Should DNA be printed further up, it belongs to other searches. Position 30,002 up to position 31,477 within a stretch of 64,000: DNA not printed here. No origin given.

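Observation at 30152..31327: DegT-family enzyme with the Schiff-base lysine replaced by His188: a ColD/E1-type sugar 3-dehydratase, implying a 3,6-dideoxyhexose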

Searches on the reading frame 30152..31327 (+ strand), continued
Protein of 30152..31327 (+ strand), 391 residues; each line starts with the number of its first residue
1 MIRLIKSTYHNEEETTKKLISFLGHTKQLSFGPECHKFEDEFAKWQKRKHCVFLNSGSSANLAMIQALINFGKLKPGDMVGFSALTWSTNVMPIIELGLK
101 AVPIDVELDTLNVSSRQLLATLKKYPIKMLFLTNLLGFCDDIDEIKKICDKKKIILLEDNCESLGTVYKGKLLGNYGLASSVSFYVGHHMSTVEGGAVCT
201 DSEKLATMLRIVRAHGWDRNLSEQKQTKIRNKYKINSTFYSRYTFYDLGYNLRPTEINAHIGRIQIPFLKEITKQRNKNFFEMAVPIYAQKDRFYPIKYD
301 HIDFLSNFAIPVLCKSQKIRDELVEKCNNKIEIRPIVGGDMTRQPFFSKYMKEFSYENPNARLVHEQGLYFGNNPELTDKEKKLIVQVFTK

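Call 15: find_encoding_contigs(protein=P0073, flank=10000, max_places=1)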
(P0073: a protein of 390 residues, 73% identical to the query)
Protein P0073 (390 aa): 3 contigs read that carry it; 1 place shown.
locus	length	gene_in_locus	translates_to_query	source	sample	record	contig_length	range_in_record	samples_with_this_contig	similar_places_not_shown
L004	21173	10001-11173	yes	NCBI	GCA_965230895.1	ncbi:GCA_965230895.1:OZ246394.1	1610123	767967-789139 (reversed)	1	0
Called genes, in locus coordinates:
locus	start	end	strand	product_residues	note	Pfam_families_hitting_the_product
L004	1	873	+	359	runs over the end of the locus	PF13524:Glyco_trans_1_2 (faint), PF00534:Glycos_transf_1, PF13692:Glyco_trans_1_4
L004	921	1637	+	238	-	PF00535:Glycos_transf_2, PF10111:Glyco_tranf_2_2, PF13641:Glyco_tranf_2_3 (weak)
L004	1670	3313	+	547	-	PF13231:PMT_2 (weak)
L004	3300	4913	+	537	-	PF13231:PMT_2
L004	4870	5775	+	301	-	PF00535:Glycos_transf_2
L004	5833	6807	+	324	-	PF01073:3Beta_HSD, PF01370:Epimerase, PF02719:Polysacc_synt_2, PF04321:RmlD_sub_bind, PF05368:NmrA, PF13460:NAD_binding_10, PF16363:GDP_Man_Dehyd, PF07993:NAD_binding_4, +1 more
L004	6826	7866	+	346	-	PF13439:Glyco_transf_4, PF00534:Glycos_transf_1, PF13692:Glyco_trans_1_4, PF20706:GT4-conflict (weak)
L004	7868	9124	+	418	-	PF01943:Polysacc_synt (weak), PF13440:Polysacc_synt_3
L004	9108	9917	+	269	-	PF00535:Glycos_transf_2, PF10111:Glyco_tranf_2_2 (weak), PF13641:Glyco_tranf_2_3 (weak)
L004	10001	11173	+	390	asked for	PF01041:DegT_DnrJ_EryC1, PF01053:Cys_Met_Meta_PP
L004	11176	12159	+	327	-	PF00106:adh_short (weak), PF01073:3Beta_HSD, PF01370:Epimerase, PF02719:Polysacc_synt_2 (weak), PF05368:NmrA, PF07993:NAD_binding_4, PF16363:GDP_Man_Dehyd, PF13460:NAD_binding_10, +1 more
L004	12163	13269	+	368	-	PF02350:Epimerase_2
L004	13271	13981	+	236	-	PF13302:Acetyltransf_3 (weak), PF00583:Acetyltransf_1, PF13673:Acetyltransf_10, PF13508:Acetyltransf_7, PF08445:FR47 (faint)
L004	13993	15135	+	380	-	PF00266:Aminotran_5 (weak), PF01041:DegT_DnrJ_EryC1, PF00155:Aminotran_1_2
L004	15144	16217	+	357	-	PF00535:Glycos_transf_2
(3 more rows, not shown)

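Call 16: find_encoding_contigs(protein=P0059, flank=10000, max_places=1)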
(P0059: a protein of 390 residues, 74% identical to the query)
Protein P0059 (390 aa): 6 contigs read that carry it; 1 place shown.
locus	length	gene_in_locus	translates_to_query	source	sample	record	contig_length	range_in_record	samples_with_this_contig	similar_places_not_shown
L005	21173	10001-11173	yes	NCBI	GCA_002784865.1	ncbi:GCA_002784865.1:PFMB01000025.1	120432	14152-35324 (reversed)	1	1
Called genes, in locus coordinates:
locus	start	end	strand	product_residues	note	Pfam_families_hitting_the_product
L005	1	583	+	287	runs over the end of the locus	PF00535:Glycos_transf_2, PF13641:Glyco_tranf_2_3 (weak)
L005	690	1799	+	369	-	PF13439:Glyco_transf_4, PF20706:GT4-conflict, PF00534:Glycos_transf_1, PF13692:Glyco_trans_1_4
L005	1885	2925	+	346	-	PF02661:Fic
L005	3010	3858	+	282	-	PF00535:Glycos_transf_2, PF10111:Glyco_tranf_2_2 (weak)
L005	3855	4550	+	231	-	PF13489:Methyltransf_23, PF01209:Ubie_methyltran, PF02353:CMAS, PF05175:MTS (weak), PF13847:Methyltransf_31, PF08241:Methyltransf_11, PF08242:Methyltransf_12, PF13649:Methyltransf_25, +2 more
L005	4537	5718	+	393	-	PF00534:Glycos_transf_1, PF13692:Glyco_trans_1_4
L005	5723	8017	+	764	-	PF09586:YfhO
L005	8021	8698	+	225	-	PF01209:Ubie_methyltran (weak), PF13489:Methyltransf_23, PF05175:MTS (weak), PF07021:MetW, PF13649:Methyltransf_25, PF13847:Methyltransf_31, PF08241:Methyltransf_11, PF08242:Methyltransf_12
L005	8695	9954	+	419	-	PF00534:Glycos_transf_1, PF13692:Glyco_trans_1_4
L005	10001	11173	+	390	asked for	PF01041:DegT_DnrJ_EryC1, PF01053:Cys_Met_Meta_PP (weak)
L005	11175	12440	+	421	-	PF00534:Glycos_transf_1, PF13692:Glyco_trans_1_4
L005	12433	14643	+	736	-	-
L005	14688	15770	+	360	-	-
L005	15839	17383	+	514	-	-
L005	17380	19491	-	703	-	PF13231:PMT_2 (weak), PF03717:PBP_dimer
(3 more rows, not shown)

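Call 17: find_encoding_contigs(protein=P0097, flank=10000, max_places=1)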
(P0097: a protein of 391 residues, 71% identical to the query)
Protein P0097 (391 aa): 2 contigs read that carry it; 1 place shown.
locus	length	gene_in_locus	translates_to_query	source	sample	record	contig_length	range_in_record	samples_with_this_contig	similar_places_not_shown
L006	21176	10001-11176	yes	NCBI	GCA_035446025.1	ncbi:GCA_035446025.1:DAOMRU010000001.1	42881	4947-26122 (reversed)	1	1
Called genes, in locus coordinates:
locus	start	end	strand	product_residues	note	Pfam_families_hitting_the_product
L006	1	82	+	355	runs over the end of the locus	PF13439:Glyco_transf_4, PF20706:GT4-conflict, PF00534:Glycos_transf_1, PF13692:Glyco_trans_1_4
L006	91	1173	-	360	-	PF01041:DegT_DnrJ_EryC1, PF01212:Beta_elim_lyase, PF00266:Aminotran_5 (weak)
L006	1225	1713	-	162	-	PF25084:LbH_EIF2B (weak), PF25087:GMPPB_C (faint), PF00132:Hexapep (weak), PF14602:Hexapep_2 (faint), PF00132:Hexapep (weak)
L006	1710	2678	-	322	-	PF02388:FemAB (faint)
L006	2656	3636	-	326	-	PF01408:GFO_IDH_MocA, PF02894:GFO_IDH_MocA_C, PF22725:GFO_IDH_MocA_C3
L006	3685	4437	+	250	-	PF00535:Glycos_transf_2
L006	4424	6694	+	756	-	PF09586:YfhO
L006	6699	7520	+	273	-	PF00535:Glycos_transf_2, PF10111:Glyco_tranf_2_2, PF13506:Glyco_transf_21 (weak), PF13641:Glyco_tranf_2_3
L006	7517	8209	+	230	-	PF01209:Ubie_methyltran, PF13489:Methyltransf_23, PF08003:Methyltransf_9, PF02353:CMAS, PF13847:Methyltransf_31, PF08241:Methyltransf_11, PF08242:Methyltransf_12, PF13649:Methyltransf_25, +3 more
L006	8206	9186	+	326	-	PF00535:Glycos_transf_2, PF10111:Glyco_tranf_2_2 (weak), PF13641:Glyco_tranf_2_3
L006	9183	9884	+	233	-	PF01209:Ubie_methyltran, PF02353:CMAS, PF07021:MetW (weak), PF08241:Methyltransf_11, PF08242:Methyltransf_12, PF13489:Methyltransf_23, PF13649:Methyltransf_25, PF13847:Methyltransf_31, +2 more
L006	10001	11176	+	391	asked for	PF01041:DegT_DnrJ_EryC1, PF01053:Cys_Met_Meta_PP (weak)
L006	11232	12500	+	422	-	PF20706:GT4-conflict, PF00534:Glycos_transf_1, PF13692:Glyco_trans_1_4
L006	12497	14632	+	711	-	-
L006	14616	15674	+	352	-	-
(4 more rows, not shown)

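Call 28: search_solved_structures(query=window:30152-31327:+, max_evalue=1e-30, show_alignments=5)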
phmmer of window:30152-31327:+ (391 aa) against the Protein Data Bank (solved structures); distinct sequences matched with E-value up to 1e-30: 7.
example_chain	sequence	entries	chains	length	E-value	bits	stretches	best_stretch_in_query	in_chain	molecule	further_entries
2gms_A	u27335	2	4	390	9.5e-57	195.7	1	18-379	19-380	Putative pyridoxamine 5-phosphate-dependent dehydrase, Wbdk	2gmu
3b8x_A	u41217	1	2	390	8.8e-56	192.6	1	18-379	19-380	Pyridoxamine 5-phosphate-dependent dehydrase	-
2r0t_A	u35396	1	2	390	1.7e-55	191.6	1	18-379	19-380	Pyridoxamine 5-phosphate-dependent dehydrase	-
3gr9_A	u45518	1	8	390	1.8e-55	191.5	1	18-379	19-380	ColD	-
3bcx_A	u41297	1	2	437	4e-40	141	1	37-389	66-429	CDP-6-deoxy-L-threo-D-glycero-4-hexulose-3-dehydrase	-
3bb8_A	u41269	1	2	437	7.1e-39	136.9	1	37-389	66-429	CDP-4-keto-6-deoxy-D-glucose-3-dehydrase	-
9wvy_A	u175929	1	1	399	5.8e-34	120.7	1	20-380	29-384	Putative NDP-4-keto-6-deoxyglucose-3-dehydratase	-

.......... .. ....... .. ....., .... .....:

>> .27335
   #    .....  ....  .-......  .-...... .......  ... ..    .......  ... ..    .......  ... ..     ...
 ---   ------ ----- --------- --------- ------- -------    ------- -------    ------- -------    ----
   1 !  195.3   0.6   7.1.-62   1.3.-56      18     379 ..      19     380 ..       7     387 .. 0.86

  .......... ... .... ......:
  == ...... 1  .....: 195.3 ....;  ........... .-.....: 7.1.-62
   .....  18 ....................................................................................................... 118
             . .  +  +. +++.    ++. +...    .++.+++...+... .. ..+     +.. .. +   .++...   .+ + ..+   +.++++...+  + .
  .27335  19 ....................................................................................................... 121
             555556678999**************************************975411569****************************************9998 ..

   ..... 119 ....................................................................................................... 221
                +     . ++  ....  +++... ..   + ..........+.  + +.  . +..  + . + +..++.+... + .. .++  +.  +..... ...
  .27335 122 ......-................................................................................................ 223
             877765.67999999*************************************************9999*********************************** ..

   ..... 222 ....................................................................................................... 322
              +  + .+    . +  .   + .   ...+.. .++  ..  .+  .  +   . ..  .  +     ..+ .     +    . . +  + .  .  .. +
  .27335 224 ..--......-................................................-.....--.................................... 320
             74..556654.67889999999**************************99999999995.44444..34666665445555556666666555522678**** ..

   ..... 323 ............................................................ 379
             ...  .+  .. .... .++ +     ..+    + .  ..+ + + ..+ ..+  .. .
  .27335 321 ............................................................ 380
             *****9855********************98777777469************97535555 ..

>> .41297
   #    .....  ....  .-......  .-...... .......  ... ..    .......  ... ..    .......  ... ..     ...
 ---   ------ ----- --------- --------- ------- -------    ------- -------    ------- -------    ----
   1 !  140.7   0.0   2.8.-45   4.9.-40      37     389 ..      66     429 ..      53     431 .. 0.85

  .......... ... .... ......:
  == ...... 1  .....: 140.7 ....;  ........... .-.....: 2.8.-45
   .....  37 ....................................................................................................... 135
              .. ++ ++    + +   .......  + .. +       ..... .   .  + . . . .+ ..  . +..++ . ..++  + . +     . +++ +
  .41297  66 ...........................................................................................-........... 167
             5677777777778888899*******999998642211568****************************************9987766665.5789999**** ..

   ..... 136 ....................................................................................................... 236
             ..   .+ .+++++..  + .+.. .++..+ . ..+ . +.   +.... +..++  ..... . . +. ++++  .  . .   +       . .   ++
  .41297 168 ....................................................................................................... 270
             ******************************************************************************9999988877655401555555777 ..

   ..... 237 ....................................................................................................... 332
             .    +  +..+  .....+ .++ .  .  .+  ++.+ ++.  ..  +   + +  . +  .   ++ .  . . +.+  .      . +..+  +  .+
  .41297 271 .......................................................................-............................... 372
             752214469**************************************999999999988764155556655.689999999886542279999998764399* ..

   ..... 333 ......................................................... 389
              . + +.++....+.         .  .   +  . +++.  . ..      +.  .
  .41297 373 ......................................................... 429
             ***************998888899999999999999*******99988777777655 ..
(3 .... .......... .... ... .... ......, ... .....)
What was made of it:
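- On E1 / RfbH (CDP-4-keto-6-deoxy-D-glucose 3-dehydrase): Three of the four cysteines are absent (call 28).
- Closest known: E1. Different: Only the first of these is present here (call 28).
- Checked: The E1 cluster cysteines are absent (call 28).
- Three of the four cluster cysteines are absent (call 28).
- Tried and rejected: The E1 cysteine positions were instead counted from the printed 3bcx alignment (call 28).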

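Call 32: find_related_loci(query=A1, collection=genome_contigs, flank=10000)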
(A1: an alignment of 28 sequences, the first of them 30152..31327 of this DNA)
Query A1 (391 aa) in genome_contigs; peptide patterns used: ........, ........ (x = any residue, [..] = any of these).
600 stretches matched a pattern (row limit reached: there are more); 595 encode a relative of the query (tblastn E <= 1e-3); the best 80 are kept; 80 distinct loci.
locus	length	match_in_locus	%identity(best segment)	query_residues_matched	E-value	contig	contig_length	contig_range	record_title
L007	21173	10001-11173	93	1-391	0e+0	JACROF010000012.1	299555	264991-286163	MAG: Candidatus Levyibacteriota bacterium isolate NC_groundwater_1954_Pr3_S-0.2um_39_3 scaffold_49882, whole genome shot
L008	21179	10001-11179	74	1-391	0e+0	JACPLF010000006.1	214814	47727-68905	MAG: Candidatus Levyibacteriota bacterium isolate NC_groundwater_514_Ag_S-0.1um_37_12 S35_SO-1_scaffold_96964, whole gen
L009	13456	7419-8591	72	1-389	0e+0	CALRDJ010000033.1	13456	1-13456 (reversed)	MAG: Candidatus Levybacteria bacterium GW2011_GWA1_37_16 isolate TH-11nov19-213 genome assembly, contig: TH-11nov19-C114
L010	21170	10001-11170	72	1-390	0e+0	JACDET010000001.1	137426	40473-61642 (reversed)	MAG: Candidatus Levyibacteriota bacterium isolate MGR_bin367 SD2903_NODE_3_length_137426_cov_1.194889, whole genome shot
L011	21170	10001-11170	70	1-390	0e+0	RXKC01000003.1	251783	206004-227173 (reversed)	MAG: Candidatus Saccharibacteria bacterium isolate AWTP1-31 sample_9_scaffold_14, whole genome shotgun sequence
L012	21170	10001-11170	71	1-390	0e+0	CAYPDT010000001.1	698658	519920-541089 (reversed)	MAG TPA_asm: uncultured Candidatus Saccharibacteria bacterium isolate SRP170004_co1_264 genome assembly, contig: NODE_6_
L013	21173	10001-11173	70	1-391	0e+0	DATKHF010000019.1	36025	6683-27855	MAG TPA_asm: Candidatus Saccharimonadales bacterium isolate SMAG_U14570 k141_92032, whole genome shotgun sequence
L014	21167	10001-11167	72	1-389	0e+0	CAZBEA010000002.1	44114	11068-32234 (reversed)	MAG TPA_asm: uncultured Gammaproteobacteria bacterium isolate binchicken_co16_305 genome assembly, contig: NODE_1415_len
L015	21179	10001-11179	70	1-391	0e+0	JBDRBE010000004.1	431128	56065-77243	MAG: Candidatus Levyibacteriota bacterium isolate MEGAHIT-group-1.104 k141_1245768, whole genome shotgun sequence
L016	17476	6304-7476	69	1-391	0e+0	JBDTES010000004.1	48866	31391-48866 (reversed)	MAG: Candidatus Saccharimonadales bacterium isolate cluster2_bin.208 k127_3525954, whole genome shotgun sequence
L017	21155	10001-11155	70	1-383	0e+0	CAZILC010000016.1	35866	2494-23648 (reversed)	MAG TPA_asm: uncultured Gammaproteobacteria bacterium isolate SRP200132_co1_59 genome assembly, contig: NODE_2001_length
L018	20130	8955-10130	69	1-390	0e+0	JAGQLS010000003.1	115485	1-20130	MAG: Candidatus Woesebacteria bacterium isolate HKST-UBA22 NODE_3_length_115485_cov_5.806088, whole genome shotgun seque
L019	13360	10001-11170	69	1-390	0e+0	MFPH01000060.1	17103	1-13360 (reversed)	MAG: Candidatus Levybacteria bacterium RIFCSPLOWO2_12_FULL_37_14 rifcsplowo2_12_scaffold_6979, whole genome shotgun sequ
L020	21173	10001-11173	70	1-391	0e+0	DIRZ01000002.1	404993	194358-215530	MAG TPA_asm: Candidatus Saccharibacteria bacterium UBA6223 UBA6223_contig_4080, whole genome shotgun sequence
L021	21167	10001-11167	69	1-389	0e+0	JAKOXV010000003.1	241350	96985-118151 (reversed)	MAG: bacterium isolate JPNG_metabat.9 k201_315336, whole genome shotgun sequence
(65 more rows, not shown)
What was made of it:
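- Relatives occur in at least 595 species genomes, and the best 80 are 61-93% identical (call 32).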
